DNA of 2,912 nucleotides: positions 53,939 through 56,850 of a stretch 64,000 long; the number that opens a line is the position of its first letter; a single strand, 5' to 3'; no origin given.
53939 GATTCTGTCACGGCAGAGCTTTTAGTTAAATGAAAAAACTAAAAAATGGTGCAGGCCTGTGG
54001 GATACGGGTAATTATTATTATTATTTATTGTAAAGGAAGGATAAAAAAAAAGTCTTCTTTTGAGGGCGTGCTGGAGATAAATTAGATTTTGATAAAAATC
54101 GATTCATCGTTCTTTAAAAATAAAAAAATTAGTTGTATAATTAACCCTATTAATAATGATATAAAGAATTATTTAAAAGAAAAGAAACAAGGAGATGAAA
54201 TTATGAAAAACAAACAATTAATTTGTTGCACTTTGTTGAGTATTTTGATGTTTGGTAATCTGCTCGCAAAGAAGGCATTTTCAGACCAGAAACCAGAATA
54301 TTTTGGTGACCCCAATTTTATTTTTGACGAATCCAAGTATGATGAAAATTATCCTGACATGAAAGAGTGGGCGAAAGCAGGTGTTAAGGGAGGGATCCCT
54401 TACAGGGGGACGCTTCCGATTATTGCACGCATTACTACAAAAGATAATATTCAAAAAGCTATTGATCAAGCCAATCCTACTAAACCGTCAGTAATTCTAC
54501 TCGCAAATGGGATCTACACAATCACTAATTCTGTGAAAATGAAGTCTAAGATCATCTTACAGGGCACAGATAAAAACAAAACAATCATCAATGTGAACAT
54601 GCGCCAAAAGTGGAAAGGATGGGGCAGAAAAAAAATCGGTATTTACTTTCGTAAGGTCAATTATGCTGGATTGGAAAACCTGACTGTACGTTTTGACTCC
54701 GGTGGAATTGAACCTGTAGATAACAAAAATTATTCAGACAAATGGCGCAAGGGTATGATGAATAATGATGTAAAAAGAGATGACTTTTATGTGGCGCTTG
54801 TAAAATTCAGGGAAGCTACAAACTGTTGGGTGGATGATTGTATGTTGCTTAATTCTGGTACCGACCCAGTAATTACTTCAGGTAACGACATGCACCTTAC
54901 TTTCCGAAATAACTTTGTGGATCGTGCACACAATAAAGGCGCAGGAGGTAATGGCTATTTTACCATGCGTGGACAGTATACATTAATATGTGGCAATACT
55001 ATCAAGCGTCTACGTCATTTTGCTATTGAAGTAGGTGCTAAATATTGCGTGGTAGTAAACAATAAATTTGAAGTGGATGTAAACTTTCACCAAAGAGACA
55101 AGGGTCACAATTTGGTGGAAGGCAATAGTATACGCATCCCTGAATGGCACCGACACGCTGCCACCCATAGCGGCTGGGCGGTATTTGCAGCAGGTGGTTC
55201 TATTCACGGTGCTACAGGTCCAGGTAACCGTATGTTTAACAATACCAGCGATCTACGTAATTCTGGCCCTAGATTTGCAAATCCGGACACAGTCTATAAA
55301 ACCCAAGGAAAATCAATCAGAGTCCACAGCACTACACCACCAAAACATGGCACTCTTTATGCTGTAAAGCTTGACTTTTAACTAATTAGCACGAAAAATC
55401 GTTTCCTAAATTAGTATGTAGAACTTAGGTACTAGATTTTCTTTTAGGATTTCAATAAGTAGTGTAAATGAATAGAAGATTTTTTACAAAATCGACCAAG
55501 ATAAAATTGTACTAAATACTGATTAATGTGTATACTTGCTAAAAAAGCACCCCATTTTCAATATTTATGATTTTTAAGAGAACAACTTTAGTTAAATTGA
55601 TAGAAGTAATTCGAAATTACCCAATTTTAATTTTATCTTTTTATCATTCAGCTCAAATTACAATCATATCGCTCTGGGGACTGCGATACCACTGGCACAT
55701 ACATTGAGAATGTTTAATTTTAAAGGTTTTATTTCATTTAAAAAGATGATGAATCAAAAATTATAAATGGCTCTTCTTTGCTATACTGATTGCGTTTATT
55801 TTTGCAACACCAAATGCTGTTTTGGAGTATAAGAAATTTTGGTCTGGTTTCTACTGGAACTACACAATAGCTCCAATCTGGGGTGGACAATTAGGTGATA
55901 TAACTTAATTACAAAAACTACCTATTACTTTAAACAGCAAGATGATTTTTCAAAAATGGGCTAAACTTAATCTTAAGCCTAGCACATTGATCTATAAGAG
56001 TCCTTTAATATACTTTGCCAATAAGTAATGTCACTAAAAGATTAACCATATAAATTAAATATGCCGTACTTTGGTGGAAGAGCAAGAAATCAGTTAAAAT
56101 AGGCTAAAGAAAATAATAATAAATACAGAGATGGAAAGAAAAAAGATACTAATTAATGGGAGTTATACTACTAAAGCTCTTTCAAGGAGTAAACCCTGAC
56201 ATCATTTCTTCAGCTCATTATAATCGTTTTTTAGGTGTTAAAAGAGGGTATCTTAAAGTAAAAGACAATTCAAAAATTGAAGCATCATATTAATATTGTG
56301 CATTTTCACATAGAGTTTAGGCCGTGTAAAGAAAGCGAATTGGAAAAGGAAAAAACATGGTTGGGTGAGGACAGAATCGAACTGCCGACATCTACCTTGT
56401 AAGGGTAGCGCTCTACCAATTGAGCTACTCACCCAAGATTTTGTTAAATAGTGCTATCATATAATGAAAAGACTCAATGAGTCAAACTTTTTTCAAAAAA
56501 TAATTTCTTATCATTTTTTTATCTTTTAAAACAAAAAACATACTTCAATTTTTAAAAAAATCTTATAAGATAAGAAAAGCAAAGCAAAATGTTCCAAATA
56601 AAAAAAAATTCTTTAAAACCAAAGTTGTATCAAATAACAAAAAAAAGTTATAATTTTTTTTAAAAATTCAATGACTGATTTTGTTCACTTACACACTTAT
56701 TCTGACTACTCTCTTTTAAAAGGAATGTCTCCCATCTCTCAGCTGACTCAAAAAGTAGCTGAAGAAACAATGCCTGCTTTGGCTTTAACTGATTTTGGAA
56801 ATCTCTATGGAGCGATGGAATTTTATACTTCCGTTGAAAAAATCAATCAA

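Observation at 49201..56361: Higher-GC island of secreted polysaccharide-lyase genes inserted against the 3' end of tRNA-Val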

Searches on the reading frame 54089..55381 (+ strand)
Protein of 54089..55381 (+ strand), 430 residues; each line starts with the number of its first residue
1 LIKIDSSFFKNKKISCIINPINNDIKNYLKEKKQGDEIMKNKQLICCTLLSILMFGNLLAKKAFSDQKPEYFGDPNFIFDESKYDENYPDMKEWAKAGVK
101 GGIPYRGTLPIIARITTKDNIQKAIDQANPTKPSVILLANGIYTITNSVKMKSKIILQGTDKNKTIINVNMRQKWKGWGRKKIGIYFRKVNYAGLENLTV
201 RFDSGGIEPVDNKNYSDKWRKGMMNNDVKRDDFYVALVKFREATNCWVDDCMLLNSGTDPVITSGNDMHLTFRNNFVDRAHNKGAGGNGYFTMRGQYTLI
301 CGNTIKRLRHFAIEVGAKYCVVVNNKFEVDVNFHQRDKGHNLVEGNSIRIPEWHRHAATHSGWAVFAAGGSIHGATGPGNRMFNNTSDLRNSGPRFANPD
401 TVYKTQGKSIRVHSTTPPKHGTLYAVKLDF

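Call 5: search_protein_families(library=pfam, proteins=[window:54089-55381:+], max_evalue=0.01)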
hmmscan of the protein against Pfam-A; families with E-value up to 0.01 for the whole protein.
window:54089-55381:+ (430 aa): 1 family
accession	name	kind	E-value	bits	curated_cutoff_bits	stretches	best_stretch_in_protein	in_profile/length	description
PF12708.12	Pect-lyase_RHGA_epim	-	0.00012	22.4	27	1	119-171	19-72/213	Rhamnogalacturonase A/epimerase, pectate lyase-like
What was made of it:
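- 54203..55381 (+): Gene 3 (392 aa): a secreted right-handed parallel beta-helix protein of an unclassified family. PF12708 at 22.4 bits, below the cut-off of 27 (call 5).
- On Right-handed parallel beta-helix (pectin-lyase-fold) carbohydrate-active enzyme (gene 54203-55381): PF12708 at 22.4 bits is below the cut-off of 27 (call 5).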

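Call 6: search_protein_families(library=ncbifam, proteins=[window:54203-55381:+], max_evalue=0.01)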
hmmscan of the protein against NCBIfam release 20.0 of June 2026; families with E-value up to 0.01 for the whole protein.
window:54203-55381:+ (392 aa): 1 family
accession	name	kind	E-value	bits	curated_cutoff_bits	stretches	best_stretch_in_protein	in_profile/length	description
NF005092.1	PRK06522.2-3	equivalog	0.006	15.8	500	1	94-190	92-187/296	2-dehydropantoate 2-reductase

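Call 9: search_solved_structures(query=window:54203-55381:+, max_evalue=1)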
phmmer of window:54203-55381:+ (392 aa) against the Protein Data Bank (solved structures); distinct sequences matched with E-value up to 1: 0.
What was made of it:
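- On Right-handed parallel beta-helix (pectin-lyase-fold) carbohydrate-active enzyme (gene 54203-55381): No PDB sequence hit at E<=1 (call 9).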

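Call 18: find_homologous_proteins(query=window:54203-55381:+)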
Query window:54203-55381:+ (392 aa): 59 proteins with E <= 0.001 among 2214 candidates.
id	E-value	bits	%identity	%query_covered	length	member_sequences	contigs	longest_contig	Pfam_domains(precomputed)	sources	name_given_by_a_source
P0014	7.6e-273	923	100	100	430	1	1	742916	-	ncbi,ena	-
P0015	2.9e-136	473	59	91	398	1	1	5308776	-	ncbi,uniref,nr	ncbi:hypothetical protein [Paraglaciecola sp. L3A3]|uniref:hypothetical protein n=1 Tax=Paraglacieco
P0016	2.5e-131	457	55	98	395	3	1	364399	-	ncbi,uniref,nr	ncbi:hypothetical protein [Colwellia sp. UCD-KL20]|uniref:hypothetical protein n=1 Tax=Colwellia sp.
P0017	1.1e-130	454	54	98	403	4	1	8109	PF12708.13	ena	-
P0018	2.3e-123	430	54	91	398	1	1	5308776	-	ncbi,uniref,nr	ncbi:hypothetical protein [Paraglaciecola sp. L3A3]|uniref:hypothetical protein n=1 Tax=Paraglacieco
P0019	2.9e-121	423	53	91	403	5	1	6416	-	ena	-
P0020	5.1e-91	324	43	97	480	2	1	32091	-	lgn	-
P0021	4.5e-85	304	44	91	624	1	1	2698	PF18962.8,PF14200.13,PF00652.29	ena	-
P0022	2.3e-76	276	40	92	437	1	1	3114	-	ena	-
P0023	5.7e-76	274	43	82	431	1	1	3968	-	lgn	-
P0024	2.0e-74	269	39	100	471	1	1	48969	PF12708.13,PF18962.8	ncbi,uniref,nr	ncbi:T9SS type A sorting domain-containing protein [Tenacibaculum agarivorans]|uniref:T9SS type A so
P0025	1.4e-73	266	41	87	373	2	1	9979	-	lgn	-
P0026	2.9e-73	265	36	99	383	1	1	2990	-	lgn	-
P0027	7.7e-73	264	39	97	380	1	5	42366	-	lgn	-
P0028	5.0e-72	261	39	83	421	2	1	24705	-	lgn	-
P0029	2.2e-71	259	37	99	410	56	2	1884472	-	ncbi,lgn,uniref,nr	ncbi:hypothetical protein TW78_21970 [Vibrio coralliilyticus]|uniref:Uncharacterized protein n=2 Tax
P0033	1.6e-70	256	42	86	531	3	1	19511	PF12708.13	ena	-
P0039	4.2e-68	248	38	98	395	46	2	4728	PF12708.13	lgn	-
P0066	1.7e-47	180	35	71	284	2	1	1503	PF13229.13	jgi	jgi:hypothetical protein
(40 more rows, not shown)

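Call 41: search_solved_structures(query=A3, max_evalue=1)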
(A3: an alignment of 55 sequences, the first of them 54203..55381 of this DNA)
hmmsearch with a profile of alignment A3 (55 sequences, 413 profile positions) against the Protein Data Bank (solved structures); distinct sequences matched with E-value up to 1: 15.
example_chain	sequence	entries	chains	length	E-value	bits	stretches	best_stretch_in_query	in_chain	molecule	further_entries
5lw3_A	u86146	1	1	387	3.1e-07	32.6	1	81-166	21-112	Poly(beta-D-mannuronate) C5 epimerase 6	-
2pyg_A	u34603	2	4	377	4.7e-06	28.7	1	80-162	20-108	Poly(beta-D-mannuronate) C5 epimerase 4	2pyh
8xfq_A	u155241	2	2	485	5.4e-05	25.2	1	79-165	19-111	mannuronan 5-epimerase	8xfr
8ja4_A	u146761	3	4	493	5.5e-05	25.2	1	79-165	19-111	mannuronan 5-epimerase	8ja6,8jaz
7c7d_A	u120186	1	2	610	0.0015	20.4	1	79-129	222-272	alpha-1,3-glucanase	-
3uw0_A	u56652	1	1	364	0.0026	19.6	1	79-167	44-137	pectinesterase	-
4mxn_A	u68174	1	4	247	0.0059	18.5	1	79-121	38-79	Uncharacterized protein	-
3gq7_A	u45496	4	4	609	0.0062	18.4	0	205-237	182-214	Preneck appendage protein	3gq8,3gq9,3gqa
3suc_A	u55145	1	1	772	0.011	17.5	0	205-237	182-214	Preneck appendage protein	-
6qz9_A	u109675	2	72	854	0.012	17.4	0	205-237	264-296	Pre-neck appendage protein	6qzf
9rx2_A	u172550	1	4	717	0.036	15.9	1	198-239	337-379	Parallel beta-helix repeat protein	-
1h80_A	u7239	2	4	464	0.062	15.1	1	78-122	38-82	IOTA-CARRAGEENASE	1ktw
3lmw_A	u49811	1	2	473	0.065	15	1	78-122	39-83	Iota-carrageenase, CgiA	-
8jhh_A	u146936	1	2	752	0.098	14.5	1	71-129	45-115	MnLam55A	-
2ahr_A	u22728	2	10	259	0.19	13.5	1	49-76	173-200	putative pyrroline carboxylate reductase | 1-Pyrroline-5-Carboxylate reductase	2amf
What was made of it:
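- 54203..55381 (+): Profile hit to the AlgE6 N-terminal region at 3e-7 (call 41).
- On Right-handed parallel beta-helix (pectin-lyase-fold) carbohydrate-active enzyme (gene 54203-55381): The profile reaches only the N-terminal ~90 residues of AlgE epimerases (3e-7) (call 41).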

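Call 42: search_protein_families(library=pfam, alignment_id=A3, max_evalue=0.001)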
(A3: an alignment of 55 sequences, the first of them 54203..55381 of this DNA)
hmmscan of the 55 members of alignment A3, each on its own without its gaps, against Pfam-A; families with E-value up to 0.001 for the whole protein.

A. member 1, window:54203-55381:+ (392 aa): 1 family
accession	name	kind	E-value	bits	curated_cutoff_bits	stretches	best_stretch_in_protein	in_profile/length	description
PF12708.12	Pect-lyase_RHGA_epim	-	0.00018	21.8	27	1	81-133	19-72/213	Rhamnogalacturonase A/epimerase, pectate lyase-like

B. families by the number of members that match (of 55 scanned): 6 families
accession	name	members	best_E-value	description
PF12708.12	Pect-lyase_RHGA_epim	17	2.2e-06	Rhamnogalacturonase A/epimerase, pectate lyase-like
PF13229.12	Beta_helix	8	4.6e-05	Right handed beta helix region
PF18962.6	Por_Secre_tail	6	3.4e-13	Secretion system C-terminal sorting domain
PF24517.2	CBM96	3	1.3e-11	Carbohydrate-binding module family 96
PF14200.12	RicinB_lectin_2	2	2.1e-16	Ricin-type beta-trefoil lectin domain-like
PF00652.28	Ricin_B_lectin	2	8.4e-07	Ricin-type beta-trefoil lectin domain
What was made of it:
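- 54203..55381 (+): 17 of 55 family members match PF12708 and 8 match PF13229 (call 42).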

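Call 43: find_encoding_contigs(protein=P0015, flank=10000, max_places=2)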
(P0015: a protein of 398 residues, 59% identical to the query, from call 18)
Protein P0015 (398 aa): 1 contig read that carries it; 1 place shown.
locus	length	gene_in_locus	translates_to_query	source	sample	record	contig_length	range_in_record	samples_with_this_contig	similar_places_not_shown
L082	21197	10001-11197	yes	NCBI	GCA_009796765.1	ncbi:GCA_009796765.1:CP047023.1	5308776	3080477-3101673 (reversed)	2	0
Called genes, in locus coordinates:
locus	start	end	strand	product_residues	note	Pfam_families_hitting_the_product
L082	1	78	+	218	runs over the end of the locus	PF01081:Aldolase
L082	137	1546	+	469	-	PF00474:SSF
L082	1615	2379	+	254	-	PF00106:adh_short, PF23441:SDR (weak), PF13561:adh_short_C2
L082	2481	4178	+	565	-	PF00920:ILVD_EDD_N, PF24877:ILV_EDD_C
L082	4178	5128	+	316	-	PF00701:DHDPS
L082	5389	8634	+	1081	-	PF09092:Lyase_N, PF09093:Lyase_catalyt, PF02278:Lyase_8, PF02884:Lyase_8_C (weak)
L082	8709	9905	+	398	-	-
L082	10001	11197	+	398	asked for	-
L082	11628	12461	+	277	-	PF09224:DUF1961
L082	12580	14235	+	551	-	PF00884:Sulfatase, PF16347:SGSH_C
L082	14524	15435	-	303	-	PF00126:HTH_1, PF03466:LysR_substrate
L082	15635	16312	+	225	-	PF13417:GST_N_3, PF13409:GST_N_2, PF13410:GST_C_2 (weak)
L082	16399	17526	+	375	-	PF00107:ADH_zinc_N (weak)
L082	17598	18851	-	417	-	PF07470:Glyco_hydro_88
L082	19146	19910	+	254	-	PF00106:adh_short, PF08659:KR, PF13561:adh_short_C2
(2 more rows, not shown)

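Call 56: predict_structure(alignment_id=A3)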
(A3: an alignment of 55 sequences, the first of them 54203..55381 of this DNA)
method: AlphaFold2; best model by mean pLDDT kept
length: 392 residues; sequences in the alignment: 55
mean_pLDDT: 96.0   pTM: 0.92
mean pLDDT of the five models: 96.0, 95.3, 94.5, 94.5, 94.1
residues with pLDDT >= 90: 358; 70-90: 34; 50-70: 0; < 50: 0
segments of 3 or more residues with pLDDT < 50: none
pLDDT, mean of each block of 10 residues (from residue 1): 86 92 77 95 98 98 97 98 98 98 99 99 99 96 97 99 98 94 95 98 99 98 98 99 95 98 98 98 99 97 99 92 91 92 98 95 97 98 98 88
secondary structure, 60 per line:
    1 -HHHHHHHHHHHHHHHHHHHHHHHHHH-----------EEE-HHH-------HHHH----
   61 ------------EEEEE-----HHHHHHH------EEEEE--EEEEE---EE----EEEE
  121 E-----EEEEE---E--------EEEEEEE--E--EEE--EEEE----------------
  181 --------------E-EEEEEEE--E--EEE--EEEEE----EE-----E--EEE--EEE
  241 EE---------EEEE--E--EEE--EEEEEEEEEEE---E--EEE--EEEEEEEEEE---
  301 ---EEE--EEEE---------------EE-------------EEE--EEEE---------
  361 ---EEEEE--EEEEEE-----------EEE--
elements in order: H2-27 E39-41 H53-56 E73-77 H83-89 E96-100 E103-107 E117-121 E127-131 E144-150 E156-158 E161-164 E197-203 E209-211 E214-218 E233-235 E238-242 E252-255 E261-263 E266-276 E283-285 E288-297 E304-306 E309-312 E343-345 E348-351 E364-368 E371-376 E388-390
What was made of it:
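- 54203..55381 (+): AF2 pLDDT 96 (call 56).
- On Right-handed parallel beta-helix (pectin-lyase-fold) carbohydrate-active enzyme (gene 54203-55381): AF2 pLDDT 96, pTM 0.92 (call 56).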

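Call 79: find_encoding_contigs(protein=P0016, flank=10000, max_places=1)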
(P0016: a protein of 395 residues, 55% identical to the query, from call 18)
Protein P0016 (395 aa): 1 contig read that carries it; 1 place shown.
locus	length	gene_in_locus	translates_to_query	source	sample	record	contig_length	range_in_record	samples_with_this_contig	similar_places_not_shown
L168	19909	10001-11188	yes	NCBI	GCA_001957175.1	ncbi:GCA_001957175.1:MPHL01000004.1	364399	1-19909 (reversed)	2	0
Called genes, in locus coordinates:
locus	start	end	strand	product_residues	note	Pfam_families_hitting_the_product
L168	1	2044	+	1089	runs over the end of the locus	PF09092:Lyase_N, PF09093:Lyase_catalyt, PF02278:Lyase_8, PF02884:Lyase_8_C (weak)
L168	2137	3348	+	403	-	-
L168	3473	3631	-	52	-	-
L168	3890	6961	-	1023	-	PF09093:Lyase_catalyt, PF02278:Lyase_8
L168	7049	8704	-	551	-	-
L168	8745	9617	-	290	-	PF09224:DUF1961 (weak)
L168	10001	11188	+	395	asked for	-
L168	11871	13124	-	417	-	PF07470:Glyco_hydro_88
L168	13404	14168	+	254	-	PF00106:adh_short, PF08659:KR, PF13561:adh_short_C2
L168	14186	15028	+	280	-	PF04962:KduI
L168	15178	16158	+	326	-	PF03480:DctP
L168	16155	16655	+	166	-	PF04290:DctQ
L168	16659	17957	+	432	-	PF06808:DctM, PF03600:CitMHS (weak)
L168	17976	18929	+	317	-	PF16153:DUF4861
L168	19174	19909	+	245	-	PF03446:NAD_binding_2, PF00393:6PGD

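Call 80: find_encoding_contigs(protein=P0029, flank=10000, max_places=1)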
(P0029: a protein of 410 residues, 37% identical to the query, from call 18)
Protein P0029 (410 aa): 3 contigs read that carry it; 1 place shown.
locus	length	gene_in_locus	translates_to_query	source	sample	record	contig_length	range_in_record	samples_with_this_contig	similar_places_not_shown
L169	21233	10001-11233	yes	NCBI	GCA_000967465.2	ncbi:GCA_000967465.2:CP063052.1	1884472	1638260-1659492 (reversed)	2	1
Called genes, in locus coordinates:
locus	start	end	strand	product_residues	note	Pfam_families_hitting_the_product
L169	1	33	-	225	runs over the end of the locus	-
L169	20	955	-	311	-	-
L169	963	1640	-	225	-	-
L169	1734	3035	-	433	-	PF00561:Abhydrolase_1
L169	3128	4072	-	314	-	PF00126:HTH_1, PF03466:LysR_substrate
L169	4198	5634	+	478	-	PF08245:Mur_ligase_M, PF02875:Mur_ligase_C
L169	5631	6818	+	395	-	PF00144:Beta-lactamase (weak), PF00768:Peptidase_S11, PF13354:Beta-lactamase2, PF07943:PBP5_C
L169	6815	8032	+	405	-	PF07690:MFS_1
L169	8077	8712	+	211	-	PF00132:Hexapep, PF14602:Hexapep_2 (weak)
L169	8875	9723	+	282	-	PF02678:Pirin, PF05726:Pirin_C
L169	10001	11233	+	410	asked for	-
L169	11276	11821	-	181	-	-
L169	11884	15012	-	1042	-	PF00873:ACR_tran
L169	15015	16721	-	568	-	PF19335:HMBD, PF25919:BSH_CusB, PF25973:BSH_CzcB, PF25869:3HB_CusB, PF25954:Beta-barrel_RND_2, PF25944:Beta-barrel_RND (weak), PF25975:CzcB_C (weak), PF11604:CusF_Ec, +2 more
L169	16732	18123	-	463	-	PF02321:OEP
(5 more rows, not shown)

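Call 81: find_encoding_contigs(protein=P0024, flank=10000, max_places=1)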
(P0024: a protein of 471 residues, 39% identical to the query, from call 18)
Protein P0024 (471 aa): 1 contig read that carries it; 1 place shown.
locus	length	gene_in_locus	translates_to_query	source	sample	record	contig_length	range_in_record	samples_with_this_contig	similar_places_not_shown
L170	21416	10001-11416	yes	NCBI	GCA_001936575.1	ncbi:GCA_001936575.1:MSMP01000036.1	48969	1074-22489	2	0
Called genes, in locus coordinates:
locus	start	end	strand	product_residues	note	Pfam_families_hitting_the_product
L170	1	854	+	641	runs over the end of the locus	PF23623:GBD_IRG7_N (faint), PF23237:HYR_4C (weak), PF13585:CHU_C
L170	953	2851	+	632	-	PF13174:TPR_6 (faint), PF21033:RMD1-3 (faint), PF12895:ANAPC3 (faint), PF13181:TPR_8 (faint), PF13424:TPR_12 (weak), PF00515:TPR_1 (weak), PF07719:TPR_2 (weak), PF13424:TPR_12, +5 more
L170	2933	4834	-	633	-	PF00722:Glyco_hydro_16 (faint), PF02368:Big_2, PF18962:Por_Secre_tail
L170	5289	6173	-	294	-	-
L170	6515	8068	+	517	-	-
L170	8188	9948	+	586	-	PF12708:Pect-lyase_RHGA_epim (weak), PF17957:Big_7 (weak), PF18962:Por_Secre_tail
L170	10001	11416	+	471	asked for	PF12708:Pect-lyase_RHGA_epim (faint), PF18962:Por_Secre_tail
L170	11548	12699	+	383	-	PF02746:MR_MLE_N, PF13378:MR_MLE_C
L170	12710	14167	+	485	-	PF00171:Aldedh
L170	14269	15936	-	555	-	PF00884:Sulfatase, PF01663:Phosphodiest, PF16347:SGSH_C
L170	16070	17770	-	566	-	PF14322:SusD-like_3, PF07980:SusD_RagB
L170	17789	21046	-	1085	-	PF13620:CarboxypepD_reg, PF13715:CarbopepD_reg_2, PF07715:Plug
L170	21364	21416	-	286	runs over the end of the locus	PF00165:HTH_AraC (weak), PF12833:HTH_18, PF00165:HTH_AraC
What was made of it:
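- In Tenacibaculum it sits in a SusC/D plus sulfatase locus (call 81). Gene 3 homologs are repeatedly adjacent to PL8, GH88 and KduI/KduD genes, with a sulfatase in the Paraglaciecola and Tenacibaculum loci (calls 43, 79, 81).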

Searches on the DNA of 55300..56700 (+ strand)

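Call 65: search_dna_similar(query=window:55382-56357:+, collection=plasmids, mode=distant, max_rows=5)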
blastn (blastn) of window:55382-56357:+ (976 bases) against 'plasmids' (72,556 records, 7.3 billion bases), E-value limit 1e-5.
No match.
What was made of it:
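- There is no similarity to plasmid DNA (call 65).
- Tried and rejected: blastn against 72,556 plasmids (call 65).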

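Call 85: search_rna_families(source=window, start=55300, end=56700, threshold=evalue, max_evalue=1)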
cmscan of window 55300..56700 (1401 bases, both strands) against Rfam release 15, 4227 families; matches with E-value up to 1: 3.
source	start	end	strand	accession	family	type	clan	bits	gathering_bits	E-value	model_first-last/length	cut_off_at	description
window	56362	56434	-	RF00005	tRNA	Gene; tRNA;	CL00001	73.3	29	8.6e-16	1-71/71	no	tRNA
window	56257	56397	+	RF02194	HPnc0260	Gene; antisense;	-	30.9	59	0.69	1-156/156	no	Bacterial antisense RNA HPnc0260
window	56361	56434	+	RF04354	Plastid-ycf2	Cis-reg;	-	25.5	65.7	0.013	1-75/75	no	Plastid-ycf2 5UTR RNA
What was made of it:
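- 55382..56357 (.): A 976-bp stretch with no credible gene or known RNA. It may be decayed coding DNA. No Rfam hit besides the tRNA (call 85).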
